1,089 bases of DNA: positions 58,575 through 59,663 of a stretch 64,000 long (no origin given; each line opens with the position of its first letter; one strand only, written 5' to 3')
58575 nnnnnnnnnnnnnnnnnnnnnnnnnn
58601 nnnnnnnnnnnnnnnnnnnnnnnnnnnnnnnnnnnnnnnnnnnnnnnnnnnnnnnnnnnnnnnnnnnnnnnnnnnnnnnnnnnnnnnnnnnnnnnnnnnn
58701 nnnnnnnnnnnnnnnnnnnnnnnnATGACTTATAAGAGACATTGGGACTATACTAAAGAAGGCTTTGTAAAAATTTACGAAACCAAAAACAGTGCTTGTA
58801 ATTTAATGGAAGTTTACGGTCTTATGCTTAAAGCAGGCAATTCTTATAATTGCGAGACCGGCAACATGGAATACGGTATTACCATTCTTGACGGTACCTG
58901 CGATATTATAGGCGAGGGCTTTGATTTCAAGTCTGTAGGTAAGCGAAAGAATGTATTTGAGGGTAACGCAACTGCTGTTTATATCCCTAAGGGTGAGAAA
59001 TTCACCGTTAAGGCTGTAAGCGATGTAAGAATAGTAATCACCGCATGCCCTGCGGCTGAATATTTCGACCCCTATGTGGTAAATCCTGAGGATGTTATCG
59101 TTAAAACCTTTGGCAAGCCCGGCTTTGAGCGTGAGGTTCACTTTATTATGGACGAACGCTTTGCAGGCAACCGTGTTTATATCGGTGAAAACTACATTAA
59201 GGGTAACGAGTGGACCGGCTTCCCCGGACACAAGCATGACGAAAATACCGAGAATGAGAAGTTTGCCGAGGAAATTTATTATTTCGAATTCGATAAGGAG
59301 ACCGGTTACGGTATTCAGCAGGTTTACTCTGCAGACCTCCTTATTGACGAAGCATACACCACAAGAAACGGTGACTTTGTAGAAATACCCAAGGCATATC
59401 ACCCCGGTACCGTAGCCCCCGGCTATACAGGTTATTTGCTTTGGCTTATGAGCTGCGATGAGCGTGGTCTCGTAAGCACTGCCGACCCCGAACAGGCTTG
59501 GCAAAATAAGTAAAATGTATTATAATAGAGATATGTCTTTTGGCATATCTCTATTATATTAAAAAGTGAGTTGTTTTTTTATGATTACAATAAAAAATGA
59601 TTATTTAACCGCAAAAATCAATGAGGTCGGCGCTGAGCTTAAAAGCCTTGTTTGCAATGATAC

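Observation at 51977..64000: RpiR-flanked operon of at least 10 genes fits no described pathway: IolJ/IolC/IolB-like module plus FucI-like isomerase, FGGY kinase and a flavin/Fe-S/Etf redox module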

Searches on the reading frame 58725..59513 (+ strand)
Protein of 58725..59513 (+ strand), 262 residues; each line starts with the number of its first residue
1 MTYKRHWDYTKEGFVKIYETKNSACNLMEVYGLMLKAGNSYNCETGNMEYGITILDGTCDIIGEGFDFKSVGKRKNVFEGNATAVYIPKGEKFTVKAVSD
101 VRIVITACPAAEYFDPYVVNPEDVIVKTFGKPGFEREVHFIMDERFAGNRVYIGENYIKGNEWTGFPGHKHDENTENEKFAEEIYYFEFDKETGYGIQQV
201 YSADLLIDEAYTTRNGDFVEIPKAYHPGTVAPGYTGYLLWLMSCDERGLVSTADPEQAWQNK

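Call 4: search_protein_families(library=pfam, proteins=[window:58725-59513:+])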
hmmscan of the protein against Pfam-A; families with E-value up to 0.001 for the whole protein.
window:58725-59513:+ (262 aa): 1 family
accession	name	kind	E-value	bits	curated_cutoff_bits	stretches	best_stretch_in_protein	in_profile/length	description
PF04962.18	KduI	-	1.8e-61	208.2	23.9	1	19-259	19-261/262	KduI/IolB family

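Call 5: search_protein_families(library=ncbifam, proteins=[window:58725-59513:+], max_evalue=0.01)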
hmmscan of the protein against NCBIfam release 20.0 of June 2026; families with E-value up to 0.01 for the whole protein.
window:58725-59513:+ (262 aa): 1 family
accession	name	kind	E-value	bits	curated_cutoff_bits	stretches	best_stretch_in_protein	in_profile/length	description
TIGR04378.1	myo_inos_iolB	equivalog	5.3e-59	199.7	205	1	27-259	12-245/247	5-deoxy-glucuronate isomerase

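Call 28: search_solved_structures(query=window:58725-59513:+, max_evalue=0.001)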
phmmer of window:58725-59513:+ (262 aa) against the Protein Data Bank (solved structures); distinct sequences matched with E-value up to 0.001: 1.
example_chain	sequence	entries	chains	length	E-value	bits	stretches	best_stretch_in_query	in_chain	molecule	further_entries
2qjv_A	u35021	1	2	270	2.9e-28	102.3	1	33-261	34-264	Uncharacterized IolB-like protein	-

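Call 60: find_homologous_proteins(query=window:58725-59513:+, max_evalue=1e-10)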
Query window:58725-59513:+ (262 aa): 108 proteins with E <= 1e-10 among 308 candidates.
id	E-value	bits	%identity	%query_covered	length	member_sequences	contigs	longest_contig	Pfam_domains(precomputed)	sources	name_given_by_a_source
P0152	1.0e-176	604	98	100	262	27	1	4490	PF04962.19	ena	-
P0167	4.3e-150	517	83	100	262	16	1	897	PF04962.19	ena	-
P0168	4.6e-150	517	82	100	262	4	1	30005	PF04962.19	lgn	-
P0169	5.0e-148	510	82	100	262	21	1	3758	PF04962.19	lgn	-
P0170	3.8e-143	494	79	99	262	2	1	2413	PF04962.19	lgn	-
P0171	4.0e-138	477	78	99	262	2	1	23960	PF04962.19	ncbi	-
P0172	2.3e-131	455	72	99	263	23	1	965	PF04962.19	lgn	-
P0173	6.4e-128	444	73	100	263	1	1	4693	PF04962.19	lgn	-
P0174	1.3e-121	423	69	100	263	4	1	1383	PF04962.19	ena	-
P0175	3.7e-121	422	66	99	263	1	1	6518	PF04962.19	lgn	-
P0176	3.0e-119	416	66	99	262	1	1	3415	PF04962.19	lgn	-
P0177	2.2e-118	413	65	100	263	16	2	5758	PF04962.19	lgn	-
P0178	2.9e-116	406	65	100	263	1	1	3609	PF04962.19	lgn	-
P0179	9.0e-115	401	63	100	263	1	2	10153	PF04962.19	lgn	-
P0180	1.3e-113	397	64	99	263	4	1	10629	PF04962.19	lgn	-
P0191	1.9e-110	387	62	100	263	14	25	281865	PF04962.19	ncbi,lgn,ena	-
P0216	5.9e-89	316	53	100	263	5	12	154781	PF04962.19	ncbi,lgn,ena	-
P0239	1.4e-76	276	47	100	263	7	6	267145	PF04962.19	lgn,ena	-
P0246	2.7e-65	239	45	95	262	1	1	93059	PF04962.19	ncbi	-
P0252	8.0e-62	227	44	95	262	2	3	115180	PF04962.19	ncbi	-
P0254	1.2e-60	223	43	95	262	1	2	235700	PF04962.19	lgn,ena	-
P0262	5.5e-54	201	39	99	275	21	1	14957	PF04962.19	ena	-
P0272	1.6e-33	134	31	94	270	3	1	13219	PF04962.19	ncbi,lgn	-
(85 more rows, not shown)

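Call 61: find_encoding_contigs(protein=P0191, flank=10000, max_places=1)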
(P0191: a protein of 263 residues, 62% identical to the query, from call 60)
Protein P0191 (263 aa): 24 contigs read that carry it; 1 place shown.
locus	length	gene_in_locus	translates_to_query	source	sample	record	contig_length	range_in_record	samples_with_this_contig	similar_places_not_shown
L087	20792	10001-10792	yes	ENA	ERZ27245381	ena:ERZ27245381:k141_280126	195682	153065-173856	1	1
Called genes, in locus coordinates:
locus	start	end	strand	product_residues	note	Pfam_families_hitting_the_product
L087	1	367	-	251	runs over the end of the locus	PF02463:SMC_N (faint), PF00005:ABC_tran, PF13304:AAA_21 (faint)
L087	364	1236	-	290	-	PF00528:BPD_transp_1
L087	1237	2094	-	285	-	PF00528:BPD_transp_1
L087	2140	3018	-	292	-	PF12849:PBP_like_2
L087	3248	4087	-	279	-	PF01418:HTH_6, PF13580:SIS_2 (faint), PF01380:SIS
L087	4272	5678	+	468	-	-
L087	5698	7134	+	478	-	PF01565:FAD_binding_4, PF02913:FAD-oxidase_C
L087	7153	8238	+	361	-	PF13183:Fer4_8, PF13534:Fer4_17 (faint)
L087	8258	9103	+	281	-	PF01116:F_bP_aldolase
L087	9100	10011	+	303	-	PF00294:PfkB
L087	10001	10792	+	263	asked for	PF04962:KduI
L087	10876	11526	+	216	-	PF16161:DUF4867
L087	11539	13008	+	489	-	PF00370:FGGY_N, PF02782:FGGY_C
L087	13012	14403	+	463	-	PF01012:ETF, PF00766:ETF_alpha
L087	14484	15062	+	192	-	PF18306:LDcluster4, PF03641:Lysine_decarbox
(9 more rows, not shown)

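Call 62: find_encoding_contigs(protein=P0216, flank=10000, max_places=1)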
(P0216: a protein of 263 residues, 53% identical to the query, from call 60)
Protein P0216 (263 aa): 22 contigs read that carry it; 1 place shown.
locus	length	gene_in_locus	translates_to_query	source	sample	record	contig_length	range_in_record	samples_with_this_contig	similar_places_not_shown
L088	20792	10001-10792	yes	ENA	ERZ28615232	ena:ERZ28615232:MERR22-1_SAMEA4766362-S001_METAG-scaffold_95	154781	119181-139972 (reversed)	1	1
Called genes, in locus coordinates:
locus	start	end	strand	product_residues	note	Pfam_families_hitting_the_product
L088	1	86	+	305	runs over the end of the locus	PF01156:IU_nuc_hydro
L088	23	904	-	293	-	PF02311:AraC_binding, PF07883:Cupin_2, PF00165:HTH_AraC, PF12833:HTH_18, PF00165:HTH_AraC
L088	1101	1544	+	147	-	PF00596:Aldolase_II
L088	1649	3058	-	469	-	PF01266:DAO (faint), PF01494:FAD_binding_3 (faint), PF07992:Pyr_redox_2 (faint), PF12831:FAD_oxidored (faint), PF00890:FAD_binding_2 (weak), PF21688:FAD-depend_C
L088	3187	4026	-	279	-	PF01418:HTH_6, PF13580:SIS_2 (faint), PF01380:SIS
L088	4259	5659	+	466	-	-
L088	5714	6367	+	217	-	PF01565:FAD_binding_4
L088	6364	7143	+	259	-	PF02913:FAD-oxidase_C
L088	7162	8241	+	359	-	PF13183:Fer4_8 (weak)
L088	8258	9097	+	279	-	PF01116:F_bP_aldolase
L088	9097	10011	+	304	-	PF00294:PfkB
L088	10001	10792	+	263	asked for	PF04962:KduI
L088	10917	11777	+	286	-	PF01263:Aldose_epim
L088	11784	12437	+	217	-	PF16161:DUF4867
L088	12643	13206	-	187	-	PF02371:Transposase_20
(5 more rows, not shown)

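Call 63: find_encoding_contigs(protein=P0239, flank=10000, max_places=1)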
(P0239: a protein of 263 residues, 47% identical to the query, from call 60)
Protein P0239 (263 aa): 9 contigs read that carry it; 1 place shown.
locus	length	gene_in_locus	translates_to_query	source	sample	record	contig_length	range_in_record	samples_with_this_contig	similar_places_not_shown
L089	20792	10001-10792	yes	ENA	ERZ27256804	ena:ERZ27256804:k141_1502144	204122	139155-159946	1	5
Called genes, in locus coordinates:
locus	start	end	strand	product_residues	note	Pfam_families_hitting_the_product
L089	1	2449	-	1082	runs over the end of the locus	PF02018:CBM_4_9 (faint), PF00395:SLH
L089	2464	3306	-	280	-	PF01261:AP_endonuc_2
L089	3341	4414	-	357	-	PF01408:GFO_IDH_MocA, PF22725:GFO_IDH_MocA_C3, PF02894:GFO_IDH_MocA_C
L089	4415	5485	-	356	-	PF26233:NicX (faint)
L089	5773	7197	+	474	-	PF01565:FAD_binding_4, PF02913:FAD-oxidase_C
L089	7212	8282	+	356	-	PF13183:Fer4_8 (weak)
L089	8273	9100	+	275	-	PF01116:F_bP_aldolase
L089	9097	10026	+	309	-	PF00294:PfkB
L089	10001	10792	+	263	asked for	PF04962:KduI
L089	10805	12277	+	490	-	PF00370:FGGY_N, PF02782:FGGY_C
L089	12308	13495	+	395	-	PF01979:Amidohydro_1, PF07969:Amidohydro_3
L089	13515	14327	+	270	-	-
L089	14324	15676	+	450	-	PF01012:ETF, PF00766:ETF_alpha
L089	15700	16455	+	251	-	PF00561:Abhydrolase_1 (weak), PF00756:Esterase (faint)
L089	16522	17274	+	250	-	PF00326:Peptidase_S9, PF00561:Abhydrolase_1 (faint), PF12146:Hydrolase_4 (faint)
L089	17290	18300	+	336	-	-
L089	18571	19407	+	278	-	PF01418:HTH_6, PF01380:SIS, PF13580:SIS_2 (weak)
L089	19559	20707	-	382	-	PF00395:SLH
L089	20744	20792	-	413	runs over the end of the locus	PF00188:CAP, PF00395:SLH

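Call 64: find_encoding_contigs(protein=P0254, flank=10000, max_places=1)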
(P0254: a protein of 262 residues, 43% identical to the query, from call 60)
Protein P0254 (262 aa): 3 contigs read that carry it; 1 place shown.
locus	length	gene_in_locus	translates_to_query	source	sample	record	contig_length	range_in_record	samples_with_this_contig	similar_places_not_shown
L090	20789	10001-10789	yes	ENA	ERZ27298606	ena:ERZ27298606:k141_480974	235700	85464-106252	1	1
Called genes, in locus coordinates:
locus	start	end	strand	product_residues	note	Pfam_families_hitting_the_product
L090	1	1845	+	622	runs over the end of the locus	PF01512:Complex1_51K, PF10531:SLBB (weak), PF10589:NADH_4Fe-4S, PF12837:Fer4_6 (weak), PF12838:Fer4_7, PF13187:Fer4_9, PF13237:Fer4_10 (weak), PF00037:Fer4 (weak), +1 more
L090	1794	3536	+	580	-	PF13510:Fer2_4, PF10588:NADH-G_4Fe-4S_3, PF13183:Fer4_8 (weak), PF14697:Fer4_21, PF22117:Fer4_Nqo3, PF12838:Fer4_7, PF00037:Fer4 (weak), PF02906:Fe_hyd_lg_C, +5 more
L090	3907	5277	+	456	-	PF00291:PALP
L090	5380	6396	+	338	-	PF01263:Aldose_epim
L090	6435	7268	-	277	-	PF01418:HTH_6, PF13580:SIS_2 (faint), PF01380:SIS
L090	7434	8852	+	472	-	PF01565:FAD_binding_4, PF02913:FAD-oxidase_C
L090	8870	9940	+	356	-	PF13183:Fer4_8, PF13534:Fer4_17 (faint)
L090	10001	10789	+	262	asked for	PF04962:KduI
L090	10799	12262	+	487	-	PF00370:FGGY_N, PF02782:FGGY_C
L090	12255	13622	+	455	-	PF01012:ETF, PF00766:ETF_alpha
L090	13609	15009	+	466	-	-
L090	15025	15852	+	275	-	PF01116:F_bP_aldolase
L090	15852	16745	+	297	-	PF00294:PfkB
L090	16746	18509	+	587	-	PF01301:Glyco_hydro_35, PF02449:Glyco_hydro_42 (weak), PF21317:BetaGal_ABD_1, PF21467:BetaGal_gal-bd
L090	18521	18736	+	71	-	-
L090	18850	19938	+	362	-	-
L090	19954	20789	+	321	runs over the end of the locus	PF00528:BPD_transp_1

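Call 65: find_encoding_contigs(protein=P0246, flank=10000, max_places=1)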
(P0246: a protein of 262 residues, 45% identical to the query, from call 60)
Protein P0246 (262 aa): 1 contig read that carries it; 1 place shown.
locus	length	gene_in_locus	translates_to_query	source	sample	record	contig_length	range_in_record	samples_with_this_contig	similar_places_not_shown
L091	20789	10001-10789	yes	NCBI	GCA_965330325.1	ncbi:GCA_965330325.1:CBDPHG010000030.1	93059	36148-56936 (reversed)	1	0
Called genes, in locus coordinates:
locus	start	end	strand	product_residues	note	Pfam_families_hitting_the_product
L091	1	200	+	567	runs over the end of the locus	PF13416:SBP_bac_8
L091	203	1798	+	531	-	PF05691:Raffinose_syn (faint), PF01055:Glyco_hydro_31_2nd, PF21365:Glyco_hydro_31_3rd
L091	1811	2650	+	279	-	PF01522:Polysacc_deac_1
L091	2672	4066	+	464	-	PF02056:Glyco_hydro_4, PF11975:Glyco_hydro_4C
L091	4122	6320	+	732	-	PF08531:Bac_rhamnosid_N, PF05592:Bac_rhamnosid, PF17389:Bac_rhamnosid6H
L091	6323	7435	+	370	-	PF04909:Amidohydro_2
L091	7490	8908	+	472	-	PF01565:FAD_binding_4, PF02913:FAD-oxidase_C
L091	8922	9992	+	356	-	PF13183:Fer4_8, PF13534:Fer4_17 (faint)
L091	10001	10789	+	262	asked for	PF04962:KduI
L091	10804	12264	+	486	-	PF00370:FGGY_N, PF02782:FGGY_C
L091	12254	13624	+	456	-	PF01012:ETF, PF00766:ETF_alpha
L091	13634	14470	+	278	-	PF01116:F_bP_aldolase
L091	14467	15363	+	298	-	PF00294:PfkB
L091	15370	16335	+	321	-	PF00892:EamA, PF16913:PUNUT (faint), PF00892:EamA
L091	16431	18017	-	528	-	PF00209:SNF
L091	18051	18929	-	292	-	PF00126:HTH_1, PF03466:LysR_substrate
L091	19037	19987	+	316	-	PF00892:EamA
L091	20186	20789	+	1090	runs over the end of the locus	PF09479:Flg_new, PF18998:Flg_new_2 (faint), PF09479:Flg_new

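Call 66: find_encoding_contigs(protein=P0252, flank=10000, max_places=1)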
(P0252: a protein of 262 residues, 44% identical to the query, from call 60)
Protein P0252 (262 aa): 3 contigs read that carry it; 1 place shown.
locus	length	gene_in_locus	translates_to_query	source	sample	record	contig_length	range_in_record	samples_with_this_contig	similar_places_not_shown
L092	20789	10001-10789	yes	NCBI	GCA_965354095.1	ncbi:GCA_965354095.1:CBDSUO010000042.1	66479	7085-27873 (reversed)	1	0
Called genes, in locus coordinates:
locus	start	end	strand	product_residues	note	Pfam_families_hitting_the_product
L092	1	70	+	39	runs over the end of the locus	-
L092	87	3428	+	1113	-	-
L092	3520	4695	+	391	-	PF09479:Flg_new, PF18998:Flg_new_2 (weak), PF09479:Flg_new (weak)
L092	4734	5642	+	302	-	PF13306:LRR_5, PF13855:LRR_8 (faint), PF13306:LRR_5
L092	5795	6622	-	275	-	PF01418:HTH_6, PF13580:SIS_2 (faint), PF01380:SIS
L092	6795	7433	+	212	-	PF00300:His_Phos_1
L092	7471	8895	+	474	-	PF01565:FAD_binding_4, PF02913:FAD-oxidase_C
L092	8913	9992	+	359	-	PF13183:Fer4_8, PF13534:Fer4_17 (faint)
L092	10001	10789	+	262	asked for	PF04962:KduI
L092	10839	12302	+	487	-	PF00370:FGGY_N, PF02782:FGGY_C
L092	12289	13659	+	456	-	PF01012:ETF, PF00766:ETF_alpha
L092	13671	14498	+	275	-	PF01116:F_bP_aldolase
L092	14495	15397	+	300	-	PF00294:PfkB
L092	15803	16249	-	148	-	PF04074:DUF386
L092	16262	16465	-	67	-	-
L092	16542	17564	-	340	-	PF01145:Band_7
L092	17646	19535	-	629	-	PF00005:ABC_tran, PF00006:ATP-synt_ab (faint), PF02463:SMC_N (faint), PF03193:RsgA_GTPase (faint), PF13555:AAA_29 (faint), PF12848:ABC_tran_Xtn, PF00005:ABC_tran, PF16326:ABC_tran_CTD, +1 more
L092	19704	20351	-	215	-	-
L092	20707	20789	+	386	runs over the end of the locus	PF00438:S-AdoMet_synt_N, PF02772:S-AdoMet_synt_M, PF02773:S-AdoMet_synt_C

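Call 67: find_encoding_contigs(protein=P0262, flank=10000, max_places=1)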
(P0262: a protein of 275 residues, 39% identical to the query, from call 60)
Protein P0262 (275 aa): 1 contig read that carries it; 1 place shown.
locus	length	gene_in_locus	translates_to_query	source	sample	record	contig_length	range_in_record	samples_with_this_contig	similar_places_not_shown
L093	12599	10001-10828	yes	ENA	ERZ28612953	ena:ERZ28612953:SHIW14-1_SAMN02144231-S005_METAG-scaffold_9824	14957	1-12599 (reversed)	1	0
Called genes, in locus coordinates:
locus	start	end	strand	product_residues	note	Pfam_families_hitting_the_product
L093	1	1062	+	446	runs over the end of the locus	PF02055:Glyco_hydro_30, PF02057:Glyco_hydro_59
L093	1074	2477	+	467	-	-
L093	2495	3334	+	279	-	PF01116:F_bP_aldolase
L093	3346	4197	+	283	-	PF01263:Aldose_epim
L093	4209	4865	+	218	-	PF16161:DUF4867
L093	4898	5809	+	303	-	PF00294:PfkB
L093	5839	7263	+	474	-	PF01565:FAD_binding_4, PF02913:FAD-oxidase_C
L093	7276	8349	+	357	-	PF13183:Fer4_8 (weak)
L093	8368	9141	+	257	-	PF01012:ETF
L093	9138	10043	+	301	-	PF01012:ETF, PF00766:ETF_alpha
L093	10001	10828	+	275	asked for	PF04962:KduI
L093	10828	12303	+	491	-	PF00370:FGGY_N, PF02782:FGGY_C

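Call 68: find_encoding_contigs(protein=P0272, flank=10000, max_places=1)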
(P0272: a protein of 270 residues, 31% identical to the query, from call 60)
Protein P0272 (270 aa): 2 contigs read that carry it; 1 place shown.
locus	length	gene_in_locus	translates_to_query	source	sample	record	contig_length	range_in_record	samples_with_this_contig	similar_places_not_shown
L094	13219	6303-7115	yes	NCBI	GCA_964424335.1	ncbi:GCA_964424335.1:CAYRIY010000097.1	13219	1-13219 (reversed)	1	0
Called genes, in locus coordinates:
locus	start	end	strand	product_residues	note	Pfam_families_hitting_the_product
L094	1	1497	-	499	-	?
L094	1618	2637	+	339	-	PF05448:AXE1, PF12740:PETase (faint), PF12146:Hydrolase_4, PF00561:Abhydrolase_1, PF12697:Abhydrolase_6, PF03959:FSH1 (weak), PF00326:Peptidase_S9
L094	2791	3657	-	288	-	PF01547:SBP_bac_1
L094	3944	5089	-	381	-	PF13378:MR_MLE_C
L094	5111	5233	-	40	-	-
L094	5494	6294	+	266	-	PF09339:HTH_IclR, PF12802:MarR_2 (weak), PF01614:IclR_C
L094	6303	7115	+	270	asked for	PF04962:KduI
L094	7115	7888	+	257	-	PF00106:adh_short, PF01370:Epimerase, PF08659:KR, PF13561:adh_short_C2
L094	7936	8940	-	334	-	PF13088:BNR_2 (faint)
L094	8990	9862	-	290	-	PF00701:DHDPS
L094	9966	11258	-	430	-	PF01547:SBP_bac_1, PF13416:SBP_bac_8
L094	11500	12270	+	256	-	PF09339:HTH_IclR, PF12802:MarR_2 (weak), PF01614:IclR_C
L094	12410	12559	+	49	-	-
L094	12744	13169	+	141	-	-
